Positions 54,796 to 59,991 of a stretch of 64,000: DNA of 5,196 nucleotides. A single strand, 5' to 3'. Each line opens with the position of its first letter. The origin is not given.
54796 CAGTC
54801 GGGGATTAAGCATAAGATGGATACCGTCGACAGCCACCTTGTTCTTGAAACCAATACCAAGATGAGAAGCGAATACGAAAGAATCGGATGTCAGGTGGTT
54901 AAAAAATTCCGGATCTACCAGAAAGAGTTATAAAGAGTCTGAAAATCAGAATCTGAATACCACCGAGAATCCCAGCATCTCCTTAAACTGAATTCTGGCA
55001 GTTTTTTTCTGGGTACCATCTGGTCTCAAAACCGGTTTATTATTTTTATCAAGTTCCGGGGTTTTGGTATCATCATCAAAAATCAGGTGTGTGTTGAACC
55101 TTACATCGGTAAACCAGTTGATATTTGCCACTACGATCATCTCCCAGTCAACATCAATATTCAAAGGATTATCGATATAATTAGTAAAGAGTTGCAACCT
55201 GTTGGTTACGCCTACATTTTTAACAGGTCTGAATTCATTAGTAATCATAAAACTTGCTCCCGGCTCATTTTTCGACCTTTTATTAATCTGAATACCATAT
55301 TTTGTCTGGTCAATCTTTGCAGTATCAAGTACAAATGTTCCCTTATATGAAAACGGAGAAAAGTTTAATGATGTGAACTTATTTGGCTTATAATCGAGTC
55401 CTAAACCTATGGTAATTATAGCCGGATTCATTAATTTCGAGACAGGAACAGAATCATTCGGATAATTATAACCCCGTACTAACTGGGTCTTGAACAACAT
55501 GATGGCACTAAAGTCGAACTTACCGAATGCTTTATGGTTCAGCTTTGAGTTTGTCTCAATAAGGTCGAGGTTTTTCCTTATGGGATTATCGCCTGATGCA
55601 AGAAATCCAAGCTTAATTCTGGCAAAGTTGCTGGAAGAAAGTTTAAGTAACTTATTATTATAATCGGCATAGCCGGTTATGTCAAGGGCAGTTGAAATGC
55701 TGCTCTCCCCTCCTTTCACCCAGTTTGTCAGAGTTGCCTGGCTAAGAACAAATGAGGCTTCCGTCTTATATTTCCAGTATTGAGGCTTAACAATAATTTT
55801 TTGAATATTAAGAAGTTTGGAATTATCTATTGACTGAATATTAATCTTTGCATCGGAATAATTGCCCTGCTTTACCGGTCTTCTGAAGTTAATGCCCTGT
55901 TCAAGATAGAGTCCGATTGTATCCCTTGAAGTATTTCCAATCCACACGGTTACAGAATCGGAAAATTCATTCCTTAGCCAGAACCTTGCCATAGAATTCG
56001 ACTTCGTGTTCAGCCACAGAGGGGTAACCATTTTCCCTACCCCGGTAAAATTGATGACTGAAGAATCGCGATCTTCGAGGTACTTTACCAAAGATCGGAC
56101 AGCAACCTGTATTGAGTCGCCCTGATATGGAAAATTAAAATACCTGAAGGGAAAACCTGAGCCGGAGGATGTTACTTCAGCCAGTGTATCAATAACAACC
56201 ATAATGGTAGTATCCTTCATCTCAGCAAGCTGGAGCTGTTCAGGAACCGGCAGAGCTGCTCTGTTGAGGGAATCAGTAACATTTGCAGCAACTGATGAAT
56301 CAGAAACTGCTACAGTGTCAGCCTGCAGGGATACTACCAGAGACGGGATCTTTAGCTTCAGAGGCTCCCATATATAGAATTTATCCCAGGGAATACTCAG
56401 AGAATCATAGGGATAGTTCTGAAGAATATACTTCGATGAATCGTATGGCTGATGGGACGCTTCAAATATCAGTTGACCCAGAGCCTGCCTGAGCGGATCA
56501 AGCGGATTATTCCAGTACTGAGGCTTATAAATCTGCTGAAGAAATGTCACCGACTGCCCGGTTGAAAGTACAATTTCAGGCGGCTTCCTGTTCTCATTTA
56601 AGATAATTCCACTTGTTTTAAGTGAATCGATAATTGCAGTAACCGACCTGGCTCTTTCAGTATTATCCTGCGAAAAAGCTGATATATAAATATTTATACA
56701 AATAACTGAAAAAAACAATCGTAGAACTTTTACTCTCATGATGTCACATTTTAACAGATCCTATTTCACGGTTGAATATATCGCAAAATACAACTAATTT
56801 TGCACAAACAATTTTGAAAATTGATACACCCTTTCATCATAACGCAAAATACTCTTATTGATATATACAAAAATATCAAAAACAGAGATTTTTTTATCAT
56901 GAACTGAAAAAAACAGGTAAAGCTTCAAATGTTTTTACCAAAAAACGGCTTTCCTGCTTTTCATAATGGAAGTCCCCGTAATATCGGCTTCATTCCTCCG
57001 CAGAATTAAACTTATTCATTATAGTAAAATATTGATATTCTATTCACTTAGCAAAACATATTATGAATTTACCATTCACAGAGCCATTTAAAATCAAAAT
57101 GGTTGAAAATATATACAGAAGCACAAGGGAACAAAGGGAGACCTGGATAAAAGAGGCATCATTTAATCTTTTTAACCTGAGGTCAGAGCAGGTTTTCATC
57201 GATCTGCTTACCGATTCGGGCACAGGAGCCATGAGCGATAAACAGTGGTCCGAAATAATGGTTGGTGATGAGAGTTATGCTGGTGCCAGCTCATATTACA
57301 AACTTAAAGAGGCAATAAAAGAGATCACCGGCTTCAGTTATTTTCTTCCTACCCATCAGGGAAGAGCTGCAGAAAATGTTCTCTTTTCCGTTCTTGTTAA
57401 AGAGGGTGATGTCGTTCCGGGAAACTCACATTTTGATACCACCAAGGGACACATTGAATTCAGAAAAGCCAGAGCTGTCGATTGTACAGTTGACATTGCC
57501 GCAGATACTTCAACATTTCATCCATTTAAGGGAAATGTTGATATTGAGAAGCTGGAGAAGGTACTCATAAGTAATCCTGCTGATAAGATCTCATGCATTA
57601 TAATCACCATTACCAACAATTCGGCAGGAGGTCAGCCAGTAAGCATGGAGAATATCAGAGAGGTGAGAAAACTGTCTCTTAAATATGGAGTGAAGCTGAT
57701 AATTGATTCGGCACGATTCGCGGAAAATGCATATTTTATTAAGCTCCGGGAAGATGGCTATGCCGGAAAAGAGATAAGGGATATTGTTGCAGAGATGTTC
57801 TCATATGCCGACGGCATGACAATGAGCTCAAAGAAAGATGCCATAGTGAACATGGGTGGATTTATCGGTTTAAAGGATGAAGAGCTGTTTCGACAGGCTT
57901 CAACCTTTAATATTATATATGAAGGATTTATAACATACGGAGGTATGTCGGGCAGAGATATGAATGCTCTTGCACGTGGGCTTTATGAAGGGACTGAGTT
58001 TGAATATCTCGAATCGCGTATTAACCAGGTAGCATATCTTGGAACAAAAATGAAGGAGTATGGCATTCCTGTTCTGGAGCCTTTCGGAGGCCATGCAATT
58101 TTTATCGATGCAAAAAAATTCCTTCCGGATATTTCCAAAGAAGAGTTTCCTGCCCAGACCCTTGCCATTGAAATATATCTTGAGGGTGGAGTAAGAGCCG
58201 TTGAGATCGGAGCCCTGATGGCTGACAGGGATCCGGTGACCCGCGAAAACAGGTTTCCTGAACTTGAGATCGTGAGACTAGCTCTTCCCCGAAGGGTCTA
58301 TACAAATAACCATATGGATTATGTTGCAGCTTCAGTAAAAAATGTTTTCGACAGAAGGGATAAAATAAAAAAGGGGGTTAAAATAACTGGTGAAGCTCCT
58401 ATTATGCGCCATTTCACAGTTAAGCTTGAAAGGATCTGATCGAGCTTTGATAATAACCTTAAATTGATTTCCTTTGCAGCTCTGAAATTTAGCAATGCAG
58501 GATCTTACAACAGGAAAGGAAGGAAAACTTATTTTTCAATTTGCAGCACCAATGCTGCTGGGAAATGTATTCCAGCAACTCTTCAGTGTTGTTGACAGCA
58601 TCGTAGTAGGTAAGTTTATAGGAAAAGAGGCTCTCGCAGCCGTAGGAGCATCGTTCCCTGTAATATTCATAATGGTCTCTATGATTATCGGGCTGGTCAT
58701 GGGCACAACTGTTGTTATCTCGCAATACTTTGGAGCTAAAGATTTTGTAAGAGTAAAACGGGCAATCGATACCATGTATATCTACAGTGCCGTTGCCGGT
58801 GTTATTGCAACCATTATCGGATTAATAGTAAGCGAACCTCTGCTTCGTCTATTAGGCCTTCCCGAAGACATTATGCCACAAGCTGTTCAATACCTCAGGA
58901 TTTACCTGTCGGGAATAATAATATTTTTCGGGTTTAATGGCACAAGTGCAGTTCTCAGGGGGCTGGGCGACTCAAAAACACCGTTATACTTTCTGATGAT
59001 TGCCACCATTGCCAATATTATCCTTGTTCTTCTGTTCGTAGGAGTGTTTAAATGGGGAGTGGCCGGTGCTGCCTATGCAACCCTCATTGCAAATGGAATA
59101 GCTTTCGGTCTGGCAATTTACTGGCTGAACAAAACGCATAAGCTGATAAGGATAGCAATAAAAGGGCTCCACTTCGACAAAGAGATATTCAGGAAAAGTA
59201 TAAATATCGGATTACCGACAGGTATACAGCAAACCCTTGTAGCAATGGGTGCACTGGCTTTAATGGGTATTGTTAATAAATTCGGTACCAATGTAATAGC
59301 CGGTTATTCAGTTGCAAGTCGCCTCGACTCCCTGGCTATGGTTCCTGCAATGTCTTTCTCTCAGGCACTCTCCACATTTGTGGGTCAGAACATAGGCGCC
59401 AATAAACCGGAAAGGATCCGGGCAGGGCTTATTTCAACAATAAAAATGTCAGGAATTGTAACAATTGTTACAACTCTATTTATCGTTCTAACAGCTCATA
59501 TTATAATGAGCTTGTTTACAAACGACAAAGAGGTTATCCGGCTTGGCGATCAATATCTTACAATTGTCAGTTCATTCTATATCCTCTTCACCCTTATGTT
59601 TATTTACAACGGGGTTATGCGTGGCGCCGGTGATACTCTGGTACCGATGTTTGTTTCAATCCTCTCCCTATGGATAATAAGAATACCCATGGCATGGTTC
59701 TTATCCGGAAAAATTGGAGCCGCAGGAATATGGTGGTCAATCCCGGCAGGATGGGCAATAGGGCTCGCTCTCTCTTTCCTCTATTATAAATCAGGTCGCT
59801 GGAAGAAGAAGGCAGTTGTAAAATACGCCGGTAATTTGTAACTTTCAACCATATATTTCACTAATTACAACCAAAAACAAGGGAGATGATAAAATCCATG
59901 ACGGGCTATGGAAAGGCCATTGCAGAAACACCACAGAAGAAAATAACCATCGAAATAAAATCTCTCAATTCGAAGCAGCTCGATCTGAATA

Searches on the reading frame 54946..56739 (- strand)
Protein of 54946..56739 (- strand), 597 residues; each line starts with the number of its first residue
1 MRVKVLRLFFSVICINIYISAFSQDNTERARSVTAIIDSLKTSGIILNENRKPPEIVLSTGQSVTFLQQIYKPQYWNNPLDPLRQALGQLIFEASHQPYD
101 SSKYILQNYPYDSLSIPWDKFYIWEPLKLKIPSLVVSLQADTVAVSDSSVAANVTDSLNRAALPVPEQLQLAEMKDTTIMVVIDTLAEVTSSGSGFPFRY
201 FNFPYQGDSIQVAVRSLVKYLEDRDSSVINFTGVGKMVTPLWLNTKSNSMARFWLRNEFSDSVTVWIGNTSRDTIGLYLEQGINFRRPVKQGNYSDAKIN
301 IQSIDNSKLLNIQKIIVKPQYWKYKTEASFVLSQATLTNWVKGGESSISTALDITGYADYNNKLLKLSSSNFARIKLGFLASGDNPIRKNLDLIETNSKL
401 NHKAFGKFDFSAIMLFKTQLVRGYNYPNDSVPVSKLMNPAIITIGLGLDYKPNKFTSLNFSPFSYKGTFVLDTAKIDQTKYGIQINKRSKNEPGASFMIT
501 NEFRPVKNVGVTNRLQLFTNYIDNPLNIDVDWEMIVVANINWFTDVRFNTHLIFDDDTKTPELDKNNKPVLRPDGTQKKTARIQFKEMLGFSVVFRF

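Call 11: search_protein_families(library=pfam, proteins=[window:54946-56739:-], max_evalue=0.001)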
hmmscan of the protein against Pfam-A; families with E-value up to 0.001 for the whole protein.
window:54946-56739:- (597 aa): 1 family
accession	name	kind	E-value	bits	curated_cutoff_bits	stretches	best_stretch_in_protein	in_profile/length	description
PF11276.14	DUF3078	-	7e-20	71.7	25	1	332-424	1-92/92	Protein of unknown function (DUF3078)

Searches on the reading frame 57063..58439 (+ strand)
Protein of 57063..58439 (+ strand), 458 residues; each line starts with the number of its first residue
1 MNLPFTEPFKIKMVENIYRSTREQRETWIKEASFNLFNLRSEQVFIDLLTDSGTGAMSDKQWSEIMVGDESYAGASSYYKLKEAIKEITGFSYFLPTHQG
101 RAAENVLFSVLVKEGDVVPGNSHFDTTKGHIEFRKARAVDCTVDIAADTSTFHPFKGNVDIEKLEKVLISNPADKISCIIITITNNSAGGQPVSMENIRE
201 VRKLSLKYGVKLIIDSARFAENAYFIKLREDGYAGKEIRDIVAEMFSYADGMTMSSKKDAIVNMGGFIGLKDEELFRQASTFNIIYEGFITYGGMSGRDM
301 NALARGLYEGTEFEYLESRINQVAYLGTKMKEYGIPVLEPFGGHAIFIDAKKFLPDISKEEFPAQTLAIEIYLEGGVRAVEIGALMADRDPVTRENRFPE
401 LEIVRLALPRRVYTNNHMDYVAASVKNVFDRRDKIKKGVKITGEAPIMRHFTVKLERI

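Call 11: search_protein_families(library=pfam, proteins=[window:57063-58439:+], max_evalue=0.001)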
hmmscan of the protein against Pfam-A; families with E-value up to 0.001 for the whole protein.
window:57063-58439:+ (458 aa): 1 family
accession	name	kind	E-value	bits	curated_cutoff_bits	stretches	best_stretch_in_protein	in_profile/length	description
PF01212.27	Beta_elim_lyase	-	6.8e-84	282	27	1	47-423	1-287/288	Beta-eliminating lyase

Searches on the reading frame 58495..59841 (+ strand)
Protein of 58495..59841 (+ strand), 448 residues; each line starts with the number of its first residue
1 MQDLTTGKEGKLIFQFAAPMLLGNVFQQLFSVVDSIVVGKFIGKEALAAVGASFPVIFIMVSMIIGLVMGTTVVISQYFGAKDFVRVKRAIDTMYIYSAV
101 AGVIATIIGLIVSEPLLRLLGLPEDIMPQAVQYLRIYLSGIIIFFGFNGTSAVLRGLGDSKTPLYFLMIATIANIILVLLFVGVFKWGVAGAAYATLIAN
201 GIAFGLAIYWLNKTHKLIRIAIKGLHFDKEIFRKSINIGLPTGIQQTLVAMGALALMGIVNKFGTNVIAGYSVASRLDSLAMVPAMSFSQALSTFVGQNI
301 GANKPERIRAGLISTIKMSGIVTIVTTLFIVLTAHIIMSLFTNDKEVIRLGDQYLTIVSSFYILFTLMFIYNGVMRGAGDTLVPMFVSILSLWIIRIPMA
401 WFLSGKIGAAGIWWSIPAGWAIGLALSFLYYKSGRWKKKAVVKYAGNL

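Call 11: search_protein_families(library=pfam, proteins=[window:58495-59841:+], max_evalue=0.001)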
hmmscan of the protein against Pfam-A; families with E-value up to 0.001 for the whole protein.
window:58495-59841:+ (448 aa): 2 families
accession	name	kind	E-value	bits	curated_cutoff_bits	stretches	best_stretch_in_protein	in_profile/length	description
PF01554.23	MatE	-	7.7e-67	224.4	24.9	2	19-178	1-159/161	MatE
PF13440.11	Polysacc_synt_3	-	0.00079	19.2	23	1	11-68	175-232/293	Polysaccharide biosynthesis protein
